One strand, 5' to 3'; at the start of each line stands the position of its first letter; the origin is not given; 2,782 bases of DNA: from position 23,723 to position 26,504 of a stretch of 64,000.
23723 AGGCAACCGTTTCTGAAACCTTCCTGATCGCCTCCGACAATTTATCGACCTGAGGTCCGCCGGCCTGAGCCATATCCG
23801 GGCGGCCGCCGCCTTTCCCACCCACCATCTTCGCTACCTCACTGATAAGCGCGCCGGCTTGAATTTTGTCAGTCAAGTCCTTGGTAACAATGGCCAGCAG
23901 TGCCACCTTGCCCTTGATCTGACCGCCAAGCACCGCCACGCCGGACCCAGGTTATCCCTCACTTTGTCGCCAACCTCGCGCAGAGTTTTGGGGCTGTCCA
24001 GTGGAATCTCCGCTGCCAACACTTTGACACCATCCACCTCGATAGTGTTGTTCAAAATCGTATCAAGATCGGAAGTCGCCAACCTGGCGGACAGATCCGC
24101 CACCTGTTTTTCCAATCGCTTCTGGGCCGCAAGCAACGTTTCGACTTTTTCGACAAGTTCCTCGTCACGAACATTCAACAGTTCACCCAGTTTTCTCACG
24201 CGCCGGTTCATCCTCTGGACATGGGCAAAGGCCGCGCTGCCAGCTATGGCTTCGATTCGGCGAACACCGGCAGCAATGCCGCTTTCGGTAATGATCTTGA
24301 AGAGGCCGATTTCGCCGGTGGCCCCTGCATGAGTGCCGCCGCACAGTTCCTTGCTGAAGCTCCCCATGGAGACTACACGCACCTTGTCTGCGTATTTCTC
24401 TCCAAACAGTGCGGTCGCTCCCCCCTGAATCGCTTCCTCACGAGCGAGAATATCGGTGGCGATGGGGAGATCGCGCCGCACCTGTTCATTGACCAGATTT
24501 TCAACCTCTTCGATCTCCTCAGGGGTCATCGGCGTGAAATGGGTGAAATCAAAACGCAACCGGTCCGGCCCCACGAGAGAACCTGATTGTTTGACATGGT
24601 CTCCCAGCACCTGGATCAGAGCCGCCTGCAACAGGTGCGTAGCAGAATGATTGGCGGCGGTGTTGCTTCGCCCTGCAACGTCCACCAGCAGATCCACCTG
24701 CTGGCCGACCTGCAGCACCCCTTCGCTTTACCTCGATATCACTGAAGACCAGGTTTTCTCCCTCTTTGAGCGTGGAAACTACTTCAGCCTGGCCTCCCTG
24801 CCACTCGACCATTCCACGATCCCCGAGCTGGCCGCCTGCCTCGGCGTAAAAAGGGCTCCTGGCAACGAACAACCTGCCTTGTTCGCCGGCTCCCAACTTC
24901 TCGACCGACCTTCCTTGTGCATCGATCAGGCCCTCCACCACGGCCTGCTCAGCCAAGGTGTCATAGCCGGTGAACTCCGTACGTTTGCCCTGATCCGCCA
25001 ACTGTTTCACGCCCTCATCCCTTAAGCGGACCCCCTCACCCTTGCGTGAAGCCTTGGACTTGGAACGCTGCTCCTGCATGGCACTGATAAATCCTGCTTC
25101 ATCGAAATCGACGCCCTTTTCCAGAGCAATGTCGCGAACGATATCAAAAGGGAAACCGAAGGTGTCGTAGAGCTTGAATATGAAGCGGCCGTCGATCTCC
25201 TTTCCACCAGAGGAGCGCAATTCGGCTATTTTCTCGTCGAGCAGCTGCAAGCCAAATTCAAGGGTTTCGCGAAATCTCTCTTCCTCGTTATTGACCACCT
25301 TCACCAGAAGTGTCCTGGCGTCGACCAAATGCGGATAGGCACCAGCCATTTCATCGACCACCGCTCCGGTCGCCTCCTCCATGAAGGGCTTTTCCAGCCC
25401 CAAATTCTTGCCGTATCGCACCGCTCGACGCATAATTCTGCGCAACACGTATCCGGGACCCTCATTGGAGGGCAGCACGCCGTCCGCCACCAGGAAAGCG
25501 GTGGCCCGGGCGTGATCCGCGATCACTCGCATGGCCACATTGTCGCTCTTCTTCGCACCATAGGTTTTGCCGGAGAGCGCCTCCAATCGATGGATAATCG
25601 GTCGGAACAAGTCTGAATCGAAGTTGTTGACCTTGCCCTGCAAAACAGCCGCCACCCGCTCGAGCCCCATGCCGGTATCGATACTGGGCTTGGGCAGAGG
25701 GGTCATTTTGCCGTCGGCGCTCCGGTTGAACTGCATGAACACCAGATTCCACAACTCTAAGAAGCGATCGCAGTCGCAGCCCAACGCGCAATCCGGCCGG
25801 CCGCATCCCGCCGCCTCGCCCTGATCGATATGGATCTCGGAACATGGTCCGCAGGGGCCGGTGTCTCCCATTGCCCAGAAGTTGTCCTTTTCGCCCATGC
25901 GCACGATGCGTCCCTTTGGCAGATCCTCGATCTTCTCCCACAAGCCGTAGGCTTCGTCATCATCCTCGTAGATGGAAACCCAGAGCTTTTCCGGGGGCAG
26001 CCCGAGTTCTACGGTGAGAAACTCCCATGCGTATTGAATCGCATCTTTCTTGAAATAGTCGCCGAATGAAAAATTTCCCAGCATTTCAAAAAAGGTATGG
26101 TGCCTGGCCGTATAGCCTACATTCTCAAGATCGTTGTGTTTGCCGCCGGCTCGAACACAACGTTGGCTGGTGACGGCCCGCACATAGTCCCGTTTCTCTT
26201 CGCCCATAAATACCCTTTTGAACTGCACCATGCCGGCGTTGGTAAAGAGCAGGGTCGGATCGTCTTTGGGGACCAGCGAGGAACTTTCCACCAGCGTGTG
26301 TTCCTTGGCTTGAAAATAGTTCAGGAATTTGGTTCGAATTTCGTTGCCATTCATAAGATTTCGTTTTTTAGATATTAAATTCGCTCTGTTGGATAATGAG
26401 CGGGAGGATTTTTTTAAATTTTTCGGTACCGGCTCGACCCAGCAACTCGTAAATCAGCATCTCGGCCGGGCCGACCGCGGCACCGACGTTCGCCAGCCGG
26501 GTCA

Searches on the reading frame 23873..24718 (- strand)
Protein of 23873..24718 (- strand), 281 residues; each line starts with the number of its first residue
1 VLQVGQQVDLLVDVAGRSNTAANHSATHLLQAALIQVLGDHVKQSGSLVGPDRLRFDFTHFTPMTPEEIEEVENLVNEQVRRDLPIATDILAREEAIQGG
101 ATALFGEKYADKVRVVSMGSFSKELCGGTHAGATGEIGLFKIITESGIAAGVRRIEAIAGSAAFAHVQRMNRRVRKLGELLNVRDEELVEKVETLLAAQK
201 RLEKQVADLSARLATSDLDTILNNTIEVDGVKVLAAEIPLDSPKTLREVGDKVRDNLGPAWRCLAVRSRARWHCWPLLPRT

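Call 68: search_protein_families(library=pfam, max_evalue=0.001, proteins=[window:23873-24718:-])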
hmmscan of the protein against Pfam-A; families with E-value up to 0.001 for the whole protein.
window:23873-24718:- (281 aa): 1 family
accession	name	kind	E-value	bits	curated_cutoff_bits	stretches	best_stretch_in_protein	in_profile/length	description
PF07973.19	tRNA_SAD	-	6.2e-18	64.9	24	1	113-156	1-44/44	Threonyl and Alanyl tRNA synthetase second additional domain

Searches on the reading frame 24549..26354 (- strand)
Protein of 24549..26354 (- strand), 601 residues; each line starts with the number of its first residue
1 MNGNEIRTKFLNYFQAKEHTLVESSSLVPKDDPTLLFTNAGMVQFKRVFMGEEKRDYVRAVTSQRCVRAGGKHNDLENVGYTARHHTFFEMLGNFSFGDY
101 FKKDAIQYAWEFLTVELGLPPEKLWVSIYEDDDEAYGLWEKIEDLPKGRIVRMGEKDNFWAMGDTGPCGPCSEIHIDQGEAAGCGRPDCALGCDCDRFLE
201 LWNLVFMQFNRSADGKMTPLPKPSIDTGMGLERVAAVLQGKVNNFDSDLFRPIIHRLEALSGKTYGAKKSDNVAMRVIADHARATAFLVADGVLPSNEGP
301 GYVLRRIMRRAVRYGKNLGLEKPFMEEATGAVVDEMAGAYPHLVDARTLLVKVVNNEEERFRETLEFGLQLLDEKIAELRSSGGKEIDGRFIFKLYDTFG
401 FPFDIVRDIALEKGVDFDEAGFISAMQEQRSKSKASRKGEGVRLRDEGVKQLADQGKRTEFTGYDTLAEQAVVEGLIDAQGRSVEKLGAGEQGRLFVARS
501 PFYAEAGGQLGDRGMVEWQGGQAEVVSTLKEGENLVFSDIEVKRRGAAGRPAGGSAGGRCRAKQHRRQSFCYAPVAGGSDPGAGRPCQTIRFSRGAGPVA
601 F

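Call 68: search_protein_families(library=pfam, max_evalue=0.001, proteins=[window:24549-26354:-])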
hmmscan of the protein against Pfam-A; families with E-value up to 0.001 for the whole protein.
window:24549-26354:- (601 aa): 1 family
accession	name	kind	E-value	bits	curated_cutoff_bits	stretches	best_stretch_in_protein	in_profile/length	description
PF01411.24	tRNA-synt_2c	-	9.8e-209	694.9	30.3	1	5-540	1-531/552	tRNA synthetases class II (A)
